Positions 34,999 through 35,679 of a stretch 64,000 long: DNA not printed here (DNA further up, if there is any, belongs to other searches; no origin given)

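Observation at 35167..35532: MvhD fused to a helical plus winged-helix-like C-terminal domain (X), in three fused copies and one stand-alone ORF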

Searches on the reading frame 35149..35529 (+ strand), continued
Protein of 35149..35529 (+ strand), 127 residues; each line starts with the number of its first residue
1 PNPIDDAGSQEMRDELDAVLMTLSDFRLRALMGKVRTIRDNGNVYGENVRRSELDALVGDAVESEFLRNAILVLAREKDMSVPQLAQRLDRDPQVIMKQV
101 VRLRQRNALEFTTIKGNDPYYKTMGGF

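Call 57: search_protein_families(library=pfam, proteins=[P0119, P0096, P0095, P0069, P0082, P0103, P0130, P0046, P0079, P0051], max_evalue=0.0001)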
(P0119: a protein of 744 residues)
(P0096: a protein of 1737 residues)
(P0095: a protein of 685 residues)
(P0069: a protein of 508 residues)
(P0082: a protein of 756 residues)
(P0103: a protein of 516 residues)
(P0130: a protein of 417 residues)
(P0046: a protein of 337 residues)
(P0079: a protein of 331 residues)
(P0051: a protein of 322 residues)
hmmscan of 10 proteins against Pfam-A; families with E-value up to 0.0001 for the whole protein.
P0119 (744 aa): 18 families
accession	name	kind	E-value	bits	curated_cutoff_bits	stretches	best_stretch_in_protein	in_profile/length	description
PF07992.20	Pyr_redox_2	-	1.8e-37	129.8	26.1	2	434-730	2-291/291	Pyridine nucleotide-disulphide oxidoreductase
PF14691.11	Fer4_20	-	8.2e-20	71.1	25.8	1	338-417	28-110/113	Dihydroprymidine dehydrogenase domain II, 4Fe-4S cluster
PF00070.33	Pyr_redox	-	1.4e-13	51.6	22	0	434-465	1-32/82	Pyridine nucleotide-disulphide oxidoreductase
PF13738.12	Pyr_redox_3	-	1.7e-13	51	30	0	437-463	2-29/305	Pyridine nucleotide-disulphide oxidoreductase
PF13450.12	NAD_binding_8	-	1.7e-12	47.9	21.9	1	437-472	1-36/68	NAD(P)-binding Rossmann-like domain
PF12831.13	FAD_oxidored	-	7.7e-12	45.7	27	2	435-471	2-38/416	FAD dependent oxidoreductase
PF03486.20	HI0933_like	-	8.9e-10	38.9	50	1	434-465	2-33/244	HI0933-like protein Rossmann domain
PF01266.30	DAO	-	1.8e-09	38.1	27.9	1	434-468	1-35/353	FAD dependent oxidoreductase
PF00890.30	FAD_binding_2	-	8.7e-09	35.5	20.4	1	435-469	2-36/414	FAD binding domain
PF02662.21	FlpD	-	1.6e-08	35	22.3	1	2-44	81-123/123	Methyl-viologen-reducing hydrogenase, delta subunit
PF01134.28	GIDA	-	7.8e-07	28.9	22.1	0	199-225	3-29/391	Glucose inhibited division protein A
PF01946.23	Thi4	-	8.9e-07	28.8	26.2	1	430-473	15-59/235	Thi4 family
PF01593.30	Amino_oxidase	-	3.8e-06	26.9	19.8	0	443-469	2-28/443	Flavin containing amine oxidoreductase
PF01494.25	FAD_binding_3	-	5.1e-06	26.4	22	0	434-463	3-32/349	FAD binding domain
PF05834.18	Lycopene_cycl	-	5.8e-06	26.1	23.4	0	435-464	2-33/380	Lycopene cyclase protein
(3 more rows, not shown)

P0096 (1737 aa): 24 families
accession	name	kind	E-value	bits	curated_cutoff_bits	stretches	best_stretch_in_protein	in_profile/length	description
PF02662.21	FlpD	-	2.6e-48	163.5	22.3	1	598-720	1-123/123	Methyl-viologen-reducing hydrogenase, delta subunit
PF07992.20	Pyr_redox_2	-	1e-43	150.3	26.1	2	1125-1430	2-289/291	Pyridine nucleotide-disulphide oxidoreductase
PF14691.11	Fer4_20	-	4.5e-19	68.8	25.8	1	1024-1099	30-108/113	Dihydroprymidine dehydrogenase domain II, 4Fe-4S cluster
PF13450.12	NAD_binding_8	-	1.6e-14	54.3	21.9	2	1128-1161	1-34/68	NAD(P)-binding Rossmann-like domain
PF00070.33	Pyr_redox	-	2.5e-14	54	22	0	1125-1159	1-35/82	Pyridine nucleotide-disulphide oxidoreductase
PF00037.32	Fer4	-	4.4e-14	52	21.1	1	972-992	3-23/24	4Fe-4S binding domain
PF13738.12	Pyr_redox_3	-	1.4e-13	51.2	30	1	1265-1416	164-305/305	Pyridine nucleotide-disulphide oxidoreductase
PF12831.13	FAD_oxidored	-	4.1e-13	49.8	27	1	165-217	2-55/416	FAD dependent oxidoreductase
PF12838.12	Fer4_7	-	2.3e-10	41.2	27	0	969-990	30-51/52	4Fe-4S dicluster domain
PF01266.30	DAO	-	1.1e-09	38.8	27.9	0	1125-1159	1-35/353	FAD dependent oxidoreductase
PF14697.11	Fer4_21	-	2.3e-09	37.7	35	0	521-573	1-58/59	4Fe-4S dicluster domain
PF01593.30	Amino_oxidase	-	3.1e-09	37.1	19.8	0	1134-1160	2-28/443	Flavin containing amine oxidoreductase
PF13187.11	Fer4_9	-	8.3e-09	35.8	27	0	527-572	1-52/52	4Fe-4S dicluster domain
PF01262.27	AlaDh_PNT_C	-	2.5e-08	34.1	23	0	1123-1154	28-59/214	Alanine dehydrogenase/PNT, C-terminal domain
PF01946.23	Thi4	-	1e-07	31.9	26.2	0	1124-1165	18-60/235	Thi4 family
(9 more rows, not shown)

P0095 (685 aa): 9 families
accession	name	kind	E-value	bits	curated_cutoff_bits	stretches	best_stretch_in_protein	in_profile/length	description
PF02662.21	FlpD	-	2.7e-43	147.3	22.3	1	418-539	2-123/123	Methyl-viologen-reducing hydrogenase, delta subunit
PF12837.12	Fer4_6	-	6.9e-11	42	25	1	279-302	1-24/24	4Fe-4S binding domain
PF00037.32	Fer4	-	1.4e-09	37.8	21.1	0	349-370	3-24/24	4Fe-4S binding domain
PF13237.11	Fer4_10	-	1.1e-07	32.1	25.5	0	351-373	6-29/53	4Fe-4S dicluster domain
PF12838.12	Fer4_7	-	2.7e-07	31.4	27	0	354-378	2-26/52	4Fe-4S dicluster domain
PF12797.12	Fer4_2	-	8.6e-07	29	24.5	0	281-298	4-21/22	4Fe-4S binding domain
PF13484.11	Fer4_16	-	1e-06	29.8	30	0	354-392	2-38/66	4Fe-4S double cluster binding domain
PF14697.11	Fer4_21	-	2.3e-06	28.1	35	0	280-302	1-26/59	4Fe-4S dicluster domain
PF13187.11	Fer4_9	-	3.2e-06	27.5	27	1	286-369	1-52/52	4Fe-4S dicluster domain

P0069 (508 aa): 14 families
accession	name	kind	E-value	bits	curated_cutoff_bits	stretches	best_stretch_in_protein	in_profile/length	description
PF02662.21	FlpD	-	2.9e-31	108.5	22.3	2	270-386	1-122/123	Methyl-viologen-reducing hydrogenase, delta subunit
PF00037.32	Fer4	-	1e-16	60.4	21.1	0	46-67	2-23/24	4Fe-4S binding domain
PF12838.12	Fer4_7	-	2.3e-15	57.2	27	1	20-65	1-51/52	4Fe-4S dicluster domain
PF13237.11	Fer4_10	-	1.3e-14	54.3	25.5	1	197-240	6-53/53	4Fe-4S dicluster domain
PF12797.12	Fer4_2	-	2.8e-13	49.3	24.5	0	223-240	4-21/22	4Fe-4S binding domain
PF12837.12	Fer4_6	-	4.4e-13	48.9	25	0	48-67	5-24/24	4Fe-4S binding domain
PF13187.11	Fer4_9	-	1.8e-12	47.5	27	2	20-66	1-51/52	4Fe-4S dicluster domain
PF13484.11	Fer4_16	-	1.7e-11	45.2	30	0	20-41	1-23/66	4Fe-4S double cluster binding domain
PF14697.11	Fer4_21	-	3.3e-11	43.6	35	1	16-67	3-57/59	4Fe-4S dicluster domain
PF13534.11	Fer4_17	-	6.1e-11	43.2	22.2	0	193-213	39-59/61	4Fe-4S dicluster domain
PF13183.11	Fer4_8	-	1.6e-10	41.8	27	0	194-212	48-66/68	4Fe-4S dicluster domain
PF25160.1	LdpA_Fe-S-bd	-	1.2e-07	31.9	27.6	1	27-71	9-47/49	LdpA Fe-S cluster-binding domain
PF12800.12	Fer4_4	-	5e-07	30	24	0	50-65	2-17/17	4Fe-4S binding domain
PF13247.11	Fer4_11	-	6.2e-05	23.6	26.2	0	19-65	8-57/100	4Fe-4S dicluster domain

P0082 (756 aa): 10 families
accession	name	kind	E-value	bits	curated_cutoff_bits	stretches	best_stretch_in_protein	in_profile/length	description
PF12838.12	Fer4_7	-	9e-09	36.1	27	1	637-728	1-49/52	4Fe-4S dicluster domain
PF13183.11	Fer4_8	-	2.8e-07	31.4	27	1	635-728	2-65/68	4Fe-4S dicluster domain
PF12837.12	Fer4_6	-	6.3e-07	29.5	25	0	631-653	2-24/24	4Fe-4S binding domain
PF00037.32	Fer4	-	1.5e-06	28.2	21.1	1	633-654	3-24/24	4Fe-4S binding domain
PF13187.11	Fer4_9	-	2.9e-06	27.6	27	1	637-728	1-48/52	4Fe-4S dicluster domain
PF13237.11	Fer4_10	-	3.5e-06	27.3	25.5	1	635-728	6-53/53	4Fe-4S dicluster domain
PF12797.12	Fer4_2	-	3.5e-06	27.1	24.5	0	634-650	6-22/22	4Fe-4S binding domain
PF13484.11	Fer4_16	-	4.2e-05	24.7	30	0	637-665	1-30/66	4Fe-4S double cluster binding domain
PF12802.13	MarR_2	-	6.5e-05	23.4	27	0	445-487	10-52/61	MarR family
PF14697.11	Fer4_21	-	9.3e-05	22.9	35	0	635-654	38-58/59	4Fe-4S dicluster domain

P0103 (516 aa): 0 families

P0130 (417 aa): 10 families
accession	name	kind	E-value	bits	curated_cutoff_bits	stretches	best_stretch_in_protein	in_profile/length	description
PF02662.21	FlpD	-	2.5e-47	160.3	22.3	1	152-273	2-123/123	Methyl-viologen-reducing hydrogenase, delta subunit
PF14697.11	Fer4_21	-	1.1e-08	35.5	35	1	61-127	1-59/59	4Fe-4S dicluster domain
PF12838.12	Fer4_7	-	1.6e-08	35.3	27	0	110-135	2-27/52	4Fe-4S dicluster domain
PF12837.12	Fer4_6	-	6.3e-08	32.6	25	0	104-125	3-24/24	4Fe-4S binding domain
PF00037.32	Fer4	-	2.8e-07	30.5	21.1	0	104-125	2-23/24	4Fe-4S binding domain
PF13237.11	Fer4_10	-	1.6e-06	28.3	25.5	0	107-136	6-22/53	4Fe-4S dicluster domain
PF25160.1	LdpA_Fe-S-bd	-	2.2e-05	24.6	27.6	0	101-129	19-47/49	LdpA Fe-S cluster-binding domain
PF13534.11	Fer4_17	-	5.1e-05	24.2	22.2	0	110-160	2-50/61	4Fe-4S dicluster domain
PF13187.11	Fer4_9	-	9.7e-05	22.8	27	0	67-125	1-52/52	4Fe-4S dicluster domain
PF13484.11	Fer4_16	-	9.8e-05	23.5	30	0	110-138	2-32/66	4Fe-4S double cluster binding domain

P0046 (337 aa): 8 families
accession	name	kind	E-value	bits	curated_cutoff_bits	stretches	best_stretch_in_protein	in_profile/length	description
PF02662.21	FlpD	-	7.4e-23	81.3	22.3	1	87-210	1-123/123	Methyl-viologen-reducing hydrogenase, delta subunit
PF00037.32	Fer4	-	8.1e-08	32.2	21.1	1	35-57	2-24/24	4Fe-4S binding domain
PF14697.11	Fer4_21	-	7.8e-07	29.6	35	1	5-53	1-53/59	4Fe-4S dicluster domain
PF12797.12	Fer4_2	-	1.3e-06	28.4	24.5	0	36-53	5-22/22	4Fe-4S binding domain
PF12837.12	Fer4_6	-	2.6e-06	27.5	25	0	36-55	4-23/24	4Fe-4S binding domain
PF12840.13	HTH_20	-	3.8e-05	24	27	0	279-314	6-43/51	Helix-turn-helix domain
PF13534.11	Fer4_17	-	5.3e-05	24.1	22.2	0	40-72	1-31/61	4Fe-4S dicluster domain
PF13183.11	Fer4_8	-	8e-05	23.5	27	0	39-69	3-33/68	4Fe-4S dicluster domain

P0079 (331 aa): 11 families
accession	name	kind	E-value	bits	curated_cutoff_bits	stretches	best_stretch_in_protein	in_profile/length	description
PF02662.21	FlpD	-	1.1e-31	109.9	22.3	1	85-207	1-123/123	Methyl-viologen-reducing hydrogenase, delta subunit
PF00037.32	Fer4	-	1.4e-11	44.2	21.1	1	12-31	5-24/24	4Fe-4S binding domain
PF14697.11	Fer4_21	-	6.7e-10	39.4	35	2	12-60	5-53/59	4Fe-4S dicluster domain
PF12838.12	Fer4_7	-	3.9e-09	37.3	27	1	14-60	1-50/52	4Fe-4S dicluster domain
PF25160.1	LdpA_Fe-S-bd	-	4.3e-09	36.4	27.6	1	10-34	23-47/49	LdpA Fe-S cluster-binding domain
PF13237.11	Fer4_10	-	2.1e-08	34.4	25.5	1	12-59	6-53/53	4Fe-4S dicluster domain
PF13187.11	Fer4_9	-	8.7e-08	32.5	27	1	14-60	1-49/52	4Fe-4S dicluster domain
PF13183.11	Fer4_8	-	1.2e-06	29.4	27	0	45-93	2-57/68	4Fe-4S dicluster domain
PF12797.12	Fer4_2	-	1.2e-06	28.5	24.5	0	10-27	5-22/22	4Fe-4S binding domain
PF12837.12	Fer4_6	-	3.1e-06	27.3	25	0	42-61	3-22/24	4Fe-4S binding domain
PF13484.11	Fer4_16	-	2.8e-05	25.2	30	0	14-33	1-20/66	4Fe-4S double cluster binding domain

P0051 (322 aa): 1 family
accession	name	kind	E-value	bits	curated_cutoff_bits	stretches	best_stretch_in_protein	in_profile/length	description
PF02662.21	FlpD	-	4.3e-49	166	22.3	1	2-122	3-123/123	Methyl-viologen-reducing hydrogenase, delta subunit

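Call 60: find_encoding_contigs(protein=P0048, flank=10000, max_places=3)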
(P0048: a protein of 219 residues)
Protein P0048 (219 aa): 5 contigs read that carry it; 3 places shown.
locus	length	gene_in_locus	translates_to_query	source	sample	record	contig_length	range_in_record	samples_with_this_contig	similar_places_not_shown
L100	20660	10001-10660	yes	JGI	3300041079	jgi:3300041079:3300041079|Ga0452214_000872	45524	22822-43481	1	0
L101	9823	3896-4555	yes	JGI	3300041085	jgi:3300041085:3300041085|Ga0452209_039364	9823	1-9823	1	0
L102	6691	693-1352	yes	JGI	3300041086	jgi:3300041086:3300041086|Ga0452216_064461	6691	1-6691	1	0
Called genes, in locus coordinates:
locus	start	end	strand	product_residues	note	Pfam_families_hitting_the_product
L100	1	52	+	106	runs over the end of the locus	PF21758:LpdD_chaperone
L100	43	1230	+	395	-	PF04412:AcnX, PF28403:AcnX_2nd, PF28406:AcnX_3rd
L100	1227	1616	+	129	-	PF01989:AcnX_swivel_put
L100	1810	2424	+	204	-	-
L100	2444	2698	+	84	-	-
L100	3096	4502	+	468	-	PF02629:CoA_binding, PF13380:CoA_binding_2, PF13607:Succ_CoA_lig, PF19045:Ligase_CoA_2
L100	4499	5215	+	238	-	PF13549:ATP-grasp_5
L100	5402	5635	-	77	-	-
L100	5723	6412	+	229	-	-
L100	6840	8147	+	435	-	PF00890:FAD_binding_2 (weak), PF01134:GIDA (faint), PF01266:DAO, PF01494:FAD_binding_3 (faint), PF07992:Pyr_redox_2, PF12831:FAD_oxidored, PF13450:NAD_binding_8 (weak), PF12837:Fer4_6 (faint), +1 more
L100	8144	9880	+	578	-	PF00890:FAD_binding_2 (weak), PF01266:DAO (weak), PF07992:Pyr_redox_2, PF12831:FAD_oxidored, PF13450:NAD_binding_8, PF00037:Fer4 (weak), PF13237:Fer4_10, PF14697:Fer4_21, +7 more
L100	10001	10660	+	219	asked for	PF02662:FlpD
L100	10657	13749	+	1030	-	PF13187:Fer4_9 (weak), PF00890:FAD_binding_2, PF07992:Pyr_redox_2 (weak), PF12831:FAD_oxidored (weak), PF13450:NAD_binding_8, PF00037:Fer4 (weak), PF12838:Fer4_7, PF14697:Fer4_21, +15 more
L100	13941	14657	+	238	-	PF02662:FlpD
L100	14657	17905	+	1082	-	PF00890:FAD_binding_2 (weak), PF01266:DAO (weak), PF07992:Pyr_redox_2 (weak), PF12831:FAD_oxidored, PF13450:NAD_binding_8 (weak), PF07992:Pyr_redox_2, PF13450:NAD_binding_8, PF12838:Fer4_7, +20 more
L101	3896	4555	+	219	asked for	PF02662:FlpD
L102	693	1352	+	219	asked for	PF02662:FlpD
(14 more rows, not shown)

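Call 61: find_encoding_contigs(protein=P0168, flank=8000, max_places=1)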
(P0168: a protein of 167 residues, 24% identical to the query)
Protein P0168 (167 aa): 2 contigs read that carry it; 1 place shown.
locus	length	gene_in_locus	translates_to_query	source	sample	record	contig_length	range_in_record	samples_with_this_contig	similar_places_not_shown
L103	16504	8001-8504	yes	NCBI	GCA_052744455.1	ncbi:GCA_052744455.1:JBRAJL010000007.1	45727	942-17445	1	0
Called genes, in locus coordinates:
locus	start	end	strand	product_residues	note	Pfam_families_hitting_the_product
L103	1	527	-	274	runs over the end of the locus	-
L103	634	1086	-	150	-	PF21473:OB_Ssb-like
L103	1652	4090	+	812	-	PF05625:PAXNEB (faint), PF06745:ATPase, PF23365:DUF7090, PF24336:DUF7504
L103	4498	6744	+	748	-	PF00801:PKD, PF18911:PKD_4, PF21027:Sde0182_C (faint), PF00801:PKD, PF18911:PKD_4, PF00801:PKD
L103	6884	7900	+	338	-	-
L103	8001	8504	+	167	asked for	-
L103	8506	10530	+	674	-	PF00890:FAD_binding_2 (weak), PF01266:DAO (weak), PF07992:Pyr_redox_2 (weak), PF12831:FAD_oxidored, PF13450:NAD_binding_8 (weak), PF00037:Fer4, PF12838:Fer4_7, PF13187:Fer4_9, +13 more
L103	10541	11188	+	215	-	PF12797:Fer4_2 (faint), PF13183:Fer4_8 (weak), PF13237:Fer4_10 (weak), PF13187:Fer4_9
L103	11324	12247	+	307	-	PF02754:CCG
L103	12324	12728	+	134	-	PF00571:CBS (faint)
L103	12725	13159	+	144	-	PF00571:CBS (weak)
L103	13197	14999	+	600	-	PF07992:Pyr_redox_2 (weak), PF07992:Pyr_redox_2, PF00890:FAD_binding_2 (weak), PF12831:FAD_oxidored, PF13450:NAD_binding_8, PF00037:Fer4 (weak), PF12837:Fer4_6 (weak), PF14697:Fer4_21 (weak), +8 more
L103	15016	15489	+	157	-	PF02662:FlpD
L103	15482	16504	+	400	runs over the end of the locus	PF13237:Fer4_10 (weak), PF12838:Fer4_7 (weak), PF13183:Fer4_8, PF13187:Fer4_9 (weak), PF13534:Fer4_17, PF02754:CCG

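Call 62: find_encoding_contigs(protein=P0170, flank=8000, max_places=2)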
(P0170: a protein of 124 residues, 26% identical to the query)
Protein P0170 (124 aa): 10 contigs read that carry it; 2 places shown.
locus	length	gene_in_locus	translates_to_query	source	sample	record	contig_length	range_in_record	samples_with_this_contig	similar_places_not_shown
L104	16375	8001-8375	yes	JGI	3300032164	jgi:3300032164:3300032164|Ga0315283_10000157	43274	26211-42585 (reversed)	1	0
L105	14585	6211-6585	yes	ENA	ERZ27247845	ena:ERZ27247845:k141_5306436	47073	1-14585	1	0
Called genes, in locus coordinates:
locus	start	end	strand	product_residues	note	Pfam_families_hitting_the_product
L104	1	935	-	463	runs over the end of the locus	PF23455:DUF7129 (faint), PF21349:RUBY_RBDX (faint)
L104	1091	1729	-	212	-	PF25247:LbH_GLGC (faint), PF25084:LbH_EIF2B (weak), PF25087:GMPPB_C (weak), PF00132:Hexapep (weak), PF14602:Hexapep_2 (weak)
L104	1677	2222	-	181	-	-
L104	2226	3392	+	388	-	PF13412:HTH_24 (faint), PF13545:HTH_Crp_2 (faint)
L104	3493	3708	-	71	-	-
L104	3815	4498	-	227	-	-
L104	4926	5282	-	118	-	-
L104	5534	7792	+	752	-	-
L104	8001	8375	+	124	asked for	-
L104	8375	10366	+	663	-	PF01266:DAO (weak), PF07992:Pyr_redox_2, PF12831:FAD_oxidored (weak), PF13450:NAD_binding_8 (weak), PF00037:Fer4 (weak), PF00037:Fer4, PF13187:Fer4_9, PF13237:Fer4_10, +11 more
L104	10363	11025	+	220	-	PF12797:Fer4_2 (faint), PF13183:Fer4_8 (weak), PF13237:Fer4_10 (weak), PF13187:Fer4_9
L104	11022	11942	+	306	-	PF02754:CCG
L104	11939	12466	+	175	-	PF02662:FlpD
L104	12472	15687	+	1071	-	PF00890:FAD_binding_2 (weak), PF07992:Pyr_redox_2 (weak), PF12831:FAD_oxidored, PF00037:Fer4 (weak), PF13187:Fer4_9 (weak), PF07992:Pyr_redox_2, PF07992:Pyr_redox_2, PF13450:NAD_binding_8, +17 more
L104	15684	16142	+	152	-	PF02662:FlpD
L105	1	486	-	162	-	?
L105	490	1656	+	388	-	PF13412:HTH_24 (faint), PF13545:HTH_Crp_2 (faint)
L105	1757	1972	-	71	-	-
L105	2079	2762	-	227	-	-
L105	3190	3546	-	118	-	-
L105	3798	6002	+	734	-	-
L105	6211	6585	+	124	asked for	-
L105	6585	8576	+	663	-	PF01266:DAO (weak), PF07992:Pyr_redox_2, PF12831:FAD_oxidored (weak), PF13450:NAD_binding_8 (weak), PF00037:Fer4 (weak), PF00037:Fer4, PF13187:Fer4_9, PF13237:Fer4_10, +11 more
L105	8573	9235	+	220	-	PF12797:Fer4_2 (faint), PF13183:Fer4_8 (weak), PF13237:Fer4_10 (weak), PF13187:Fer4_9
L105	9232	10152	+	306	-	PF02754:CCG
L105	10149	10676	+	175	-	PF02662:FlpD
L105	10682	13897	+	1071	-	PF00890:FAD_binding_2 (weak), PF07992:Pyr_redox_2 (weak), PF12831:FAD_oxidored, PF00037:Fer4 (weak), PF13187:Fer4_9 (weak), PF07992:Pyr_redox_2, PF07992:Pyr_redox_2, PF13450:NAD_binding_8, +17 more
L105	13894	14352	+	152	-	PF02662:FlpD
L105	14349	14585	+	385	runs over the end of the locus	PF13237:Fer4_10, PF13534:Fer4_17, PF12838:Fer4_7 (weak), PF13183:Fer4_8, PF13187:Fer4_9, PF02754:CCG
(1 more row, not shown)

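Call 74: list_cluster_members(proteins=[P0067, P0068, P0099, P0126, P0151, P0047, P0084, P0137, P0081, P0155])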
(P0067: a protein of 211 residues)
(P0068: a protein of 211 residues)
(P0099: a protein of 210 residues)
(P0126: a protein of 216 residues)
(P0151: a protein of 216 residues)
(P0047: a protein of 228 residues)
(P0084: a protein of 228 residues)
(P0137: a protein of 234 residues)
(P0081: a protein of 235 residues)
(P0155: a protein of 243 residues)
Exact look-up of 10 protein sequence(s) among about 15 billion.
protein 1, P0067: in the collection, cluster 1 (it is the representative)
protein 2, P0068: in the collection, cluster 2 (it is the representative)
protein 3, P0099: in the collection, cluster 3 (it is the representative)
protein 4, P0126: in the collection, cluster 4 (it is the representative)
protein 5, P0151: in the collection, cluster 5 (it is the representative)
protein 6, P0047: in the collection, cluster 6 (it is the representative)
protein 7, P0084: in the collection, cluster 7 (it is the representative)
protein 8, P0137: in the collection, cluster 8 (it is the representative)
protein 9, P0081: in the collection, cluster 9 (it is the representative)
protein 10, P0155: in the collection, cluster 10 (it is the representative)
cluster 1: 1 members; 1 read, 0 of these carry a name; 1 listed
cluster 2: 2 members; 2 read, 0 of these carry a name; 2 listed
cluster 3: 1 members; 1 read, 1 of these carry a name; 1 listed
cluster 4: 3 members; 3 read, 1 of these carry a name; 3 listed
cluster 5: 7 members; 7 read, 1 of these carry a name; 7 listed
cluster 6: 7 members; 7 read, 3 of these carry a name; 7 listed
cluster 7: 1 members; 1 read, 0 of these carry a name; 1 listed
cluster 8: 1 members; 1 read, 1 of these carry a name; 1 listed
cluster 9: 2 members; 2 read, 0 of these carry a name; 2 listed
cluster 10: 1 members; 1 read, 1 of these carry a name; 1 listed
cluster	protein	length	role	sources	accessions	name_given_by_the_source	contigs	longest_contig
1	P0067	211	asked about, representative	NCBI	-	-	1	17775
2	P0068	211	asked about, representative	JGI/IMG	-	-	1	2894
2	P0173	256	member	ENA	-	-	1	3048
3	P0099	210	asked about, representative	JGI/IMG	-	coenzyme F420-reducing hydrogenase delta subunit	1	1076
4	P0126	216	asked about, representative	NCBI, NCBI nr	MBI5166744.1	MAG: hydrogenase iron-sulfur subunit [candidate division NC10 bacterium] | hydrogenase iron-sulfur subunit [candidate division NC10 bacterium]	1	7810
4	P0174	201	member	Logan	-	-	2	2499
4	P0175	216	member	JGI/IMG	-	-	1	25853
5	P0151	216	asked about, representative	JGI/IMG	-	-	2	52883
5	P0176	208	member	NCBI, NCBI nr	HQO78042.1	MAG TPA: hydrogenase iron-sulfur subunit, partial [Thermodesulfobacteriota bacterium] | hydrogenase iron-sulfur subunit [Thermodesulfobacteriota bacterium]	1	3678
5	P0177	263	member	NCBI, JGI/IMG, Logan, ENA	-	-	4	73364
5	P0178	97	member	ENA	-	-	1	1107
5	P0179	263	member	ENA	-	-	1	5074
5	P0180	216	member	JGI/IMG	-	-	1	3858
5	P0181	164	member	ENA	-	-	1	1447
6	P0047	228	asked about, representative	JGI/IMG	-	F420-non-reducing hydrogenase iron-sulfur subunit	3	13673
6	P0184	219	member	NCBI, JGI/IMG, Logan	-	-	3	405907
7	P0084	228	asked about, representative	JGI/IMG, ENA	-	-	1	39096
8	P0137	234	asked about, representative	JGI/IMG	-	coenzyme F420-reducing hydrogenase delta subunit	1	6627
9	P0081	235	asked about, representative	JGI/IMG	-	-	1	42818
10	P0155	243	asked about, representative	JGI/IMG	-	coenzyme F420-reducing hydrogenase delta subunit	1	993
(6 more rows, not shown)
